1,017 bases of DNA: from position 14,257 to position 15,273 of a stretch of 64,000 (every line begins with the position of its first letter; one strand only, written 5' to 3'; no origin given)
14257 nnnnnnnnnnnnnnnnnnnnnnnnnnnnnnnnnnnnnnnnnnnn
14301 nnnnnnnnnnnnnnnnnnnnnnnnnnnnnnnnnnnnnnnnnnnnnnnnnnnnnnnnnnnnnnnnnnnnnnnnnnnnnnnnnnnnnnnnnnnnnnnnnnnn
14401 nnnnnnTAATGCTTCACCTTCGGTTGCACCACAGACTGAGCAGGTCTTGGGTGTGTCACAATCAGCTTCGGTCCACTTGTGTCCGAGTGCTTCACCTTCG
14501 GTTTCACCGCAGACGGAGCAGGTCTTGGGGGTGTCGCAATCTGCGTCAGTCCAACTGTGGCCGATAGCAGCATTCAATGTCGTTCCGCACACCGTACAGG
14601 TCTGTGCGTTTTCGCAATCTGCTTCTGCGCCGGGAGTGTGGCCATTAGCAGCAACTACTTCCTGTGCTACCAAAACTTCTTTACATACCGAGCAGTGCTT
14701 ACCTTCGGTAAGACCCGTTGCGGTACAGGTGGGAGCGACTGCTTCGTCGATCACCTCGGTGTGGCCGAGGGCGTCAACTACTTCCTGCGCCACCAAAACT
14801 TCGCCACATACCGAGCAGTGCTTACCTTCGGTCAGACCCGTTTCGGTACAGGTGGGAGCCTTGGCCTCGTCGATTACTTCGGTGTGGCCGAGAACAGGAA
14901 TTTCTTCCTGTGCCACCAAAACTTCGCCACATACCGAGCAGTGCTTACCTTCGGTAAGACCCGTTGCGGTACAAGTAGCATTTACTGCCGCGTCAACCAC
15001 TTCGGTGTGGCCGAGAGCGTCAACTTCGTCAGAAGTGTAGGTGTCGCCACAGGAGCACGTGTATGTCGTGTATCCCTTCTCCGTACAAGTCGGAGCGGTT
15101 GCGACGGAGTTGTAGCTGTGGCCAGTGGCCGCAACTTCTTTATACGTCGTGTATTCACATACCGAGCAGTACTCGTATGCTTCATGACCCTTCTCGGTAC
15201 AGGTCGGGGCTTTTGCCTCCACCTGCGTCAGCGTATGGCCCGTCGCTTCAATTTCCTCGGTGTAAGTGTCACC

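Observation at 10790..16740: About 40 tandem ~38-aa His/Cys3 mini-domains of a type I cannot name, shared by three neighbouring proteins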

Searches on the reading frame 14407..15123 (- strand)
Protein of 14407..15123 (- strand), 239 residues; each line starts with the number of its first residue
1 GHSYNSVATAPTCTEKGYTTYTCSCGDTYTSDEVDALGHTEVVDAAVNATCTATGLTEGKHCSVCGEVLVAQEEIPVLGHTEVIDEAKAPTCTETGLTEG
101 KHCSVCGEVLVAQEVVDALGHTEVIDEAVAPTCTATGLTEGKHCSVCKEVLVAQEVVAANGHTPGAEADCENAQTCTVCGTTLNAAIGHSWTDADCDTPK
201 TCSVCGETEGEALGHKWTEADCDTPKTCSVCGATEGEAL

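Call 13: find_homologous_proteins(query=window:14407-15123:-, max_evalue=0.001)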
Query seq(239 aa) (239 aa): 5844 proteins with E <= 0.001 among 8000 candidates; the best 120 are listed.
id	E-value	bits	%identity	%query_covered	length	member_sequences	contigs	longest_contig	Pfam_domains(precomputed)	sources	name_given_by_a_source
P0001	5.9e-129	447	56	90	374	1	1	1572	PF24973.2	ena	-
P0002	2.3e-116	406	61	73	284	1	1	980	-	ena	-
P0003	3.6e-106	372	74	62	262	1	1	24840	PF14149.12,PF24973.2,PF14803.12,PF09889.17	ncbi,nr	ncbi:MAG: hypothetical protein IJY09_03865, partial [Lachnospiraceae bacterium]|nr:hypothetical prot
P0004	4.4e-105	369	61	82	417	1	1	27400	PF24973.2,PF00963.25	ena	-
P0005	3.7e-101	356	59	73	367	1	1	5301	PF13306.13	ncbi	-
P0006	1.3e-100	354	60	78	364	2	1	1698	PF16250.11,PF24973.2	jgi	-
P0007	8.3e-98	345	63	66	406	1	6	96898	PF00963.25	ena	-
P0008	3.0e-97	343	50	85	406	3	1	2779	-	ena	-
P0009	3.3e-95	336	44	80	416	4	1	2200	PF00963.25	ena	-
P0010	1.1e-94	335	65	52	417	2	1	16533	PF06750.19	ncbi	-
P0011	3.4e-94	333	60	65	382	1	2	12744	PF00963.25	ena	-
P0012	4.4e-91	323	55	85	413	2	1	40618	PF06677.19,PF24973.2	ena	-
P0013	9.7e-91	322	67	76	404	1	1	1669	-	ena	-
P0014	7.8e-90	319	61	77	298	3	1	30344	PF24973.2,PF06750.19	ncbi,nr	ncbi:hypothetical protein GKD85_14465, partial [Faecalibacterium prausnitzii]|nr:hypothetical protei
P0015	2.7e-89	317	52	74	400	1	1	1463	-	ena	-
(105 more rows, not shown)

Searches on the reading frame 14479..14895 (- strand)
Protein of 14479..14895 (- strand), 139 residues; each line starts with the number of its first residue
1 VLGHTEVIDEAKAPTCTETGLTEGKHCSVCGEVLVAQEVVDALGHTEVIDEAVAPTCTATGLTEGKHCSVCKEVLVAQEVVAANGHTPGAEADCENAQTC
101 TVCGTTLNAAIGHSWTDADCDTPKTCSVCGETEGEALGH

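Call 43: find_related_loci(query=window:14557-14895:-, collection=genome_contigs, flank=6000)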
Query seq(113 aa) (113 aa) in genome_contigs; peptide patterns used: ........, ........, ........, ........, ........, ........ (x = any residue, [..] = any of these).
600 stretches matched a pattern (row limit reached: there are more); 563 encode a relative of the query (tblastn E <= 1e-3); the best 80 are kept; 80 distinct loci.
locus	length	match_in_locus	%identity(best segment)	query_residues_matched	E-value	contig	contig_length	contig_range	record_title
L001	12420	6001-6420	62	1-113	6e-48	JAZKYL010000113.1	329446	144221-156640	MAG: Eubacteriales bacterium isolate T1900045102_TC20190096.MAGScoT_cleanbin_000011 SGB_4764_k141_1434941, whole genome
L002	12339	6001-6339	71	1-113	6e-48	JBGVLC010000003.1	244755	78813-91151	MAG: Ruminococcus sp. isolate fecal_MAG_290 fecal_MAG_290_contig_0003, whole genome shotgun sequence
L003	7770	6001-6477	74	1-109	4e-47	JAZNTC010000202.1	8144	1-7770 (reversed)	MAG: Acutalibacteraceae bacterium isolate T1900044805_TS20190271.MAGScoT_cleanbin_000014 SGB_2748_k141_208149, whole gen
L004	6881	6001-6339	72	1-113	2e-48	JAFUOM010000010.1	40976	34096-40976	MAG: Ruminococcus sp. isolate RGIG4681 Roe_deer_Rectum-5__c44928, whole genome shotgun sequence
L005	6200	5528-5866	74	1-113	9e-47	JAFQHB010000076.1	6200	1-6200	MAG: Bacillota bacterium isolate RGIG1813 Goat_Cecum-5__c254826, whole genome shotgun sequence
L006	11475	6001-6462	81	1-113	8e-47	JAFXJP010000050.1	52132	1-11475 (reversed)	MAG: Clostridia bacterium isolate RGIG6474 Sheep_Rectum.Co__c3068927, whole genome shotgun sequence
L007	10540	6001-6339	66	1-113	1e-45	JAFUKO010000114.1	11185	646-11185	MAG: Ruminococcus sp. isolate RGIG4579 Roe_deer_Rectum-3__c527068, whole genome shotgun sequence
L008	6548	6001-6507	69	1-113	2e-45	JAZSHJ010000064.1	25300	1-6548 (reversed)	MAG: Acutalibacteraceae bacterium isolate T1900044575_TS20190041.MAGScoT_cleanbin_000045 SGB_488_k141_2328587, whole gen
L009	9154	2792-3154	69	1-108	3e-45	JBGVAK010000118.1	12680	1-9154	MAG: Christensenellales bacterium isolate ruminal_MAG_432 ruminal_MAG_432_contig_0118, whole genome shotgun sequence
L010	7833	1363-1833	73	1-106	3e-45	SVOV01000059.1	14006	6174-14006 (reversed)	MAG: Oscillospiraceae bacterium isolate SIG574 NODE_20623_length_14006_cov_2.068665, whole genome shotgun sequence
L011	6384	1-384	78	1-106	2e-45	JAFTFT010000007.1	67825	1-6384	MAG: Oscillospiraceae bacterium isolate RGIG3778 Roe_deer_Abomasum-4__c788, whole genome shotgun sequence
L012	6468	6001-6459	87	1-113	1e-44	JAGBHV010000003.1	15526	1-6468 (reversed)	MAG: Clostridia bacterium isolate RGIG9132 Water_deer_Rectum.Co__c9078, whole genome shotgun sequence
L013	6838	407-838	80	1-106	1e-44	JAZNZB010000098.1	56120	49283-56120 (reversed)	MAG: Eubacteriales bacterium isolate T1900044772_TS20190238.MAGScoT_cleanbin_000011 SGB_2452_k141_297548, whole genome s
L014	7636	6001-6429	80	1-107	7e-45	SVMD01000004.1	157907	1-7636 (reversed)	MAG: Oscillospiraceae bacterium isolate SIG504 NODE_1912_length_157907_cov_9.417696, whole genome shotgun sequence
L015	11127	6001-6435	75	1-106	3e-44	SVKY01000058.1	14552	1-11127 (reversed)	MAG: Oscillospiraceae bacterium isolate SIG473 NODE_19439_length_14552_cov_3.312374, whole genome shotgun sequence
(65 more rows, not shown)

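Call 65: search_dna_similar(query=window:14479-14895:-, collection=phages, mode=protein, max_rows=15)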
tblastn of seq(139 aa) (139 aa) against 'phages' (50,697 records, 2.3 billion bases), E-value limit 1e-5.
No match.

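Call 66: search_dna_similar(query=window:14479-14895:-, collection=plasmids, mode=protein, max_rows=15)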
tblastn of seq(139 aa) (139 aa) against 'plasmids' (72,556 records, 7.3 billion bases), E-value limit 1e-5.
No match.
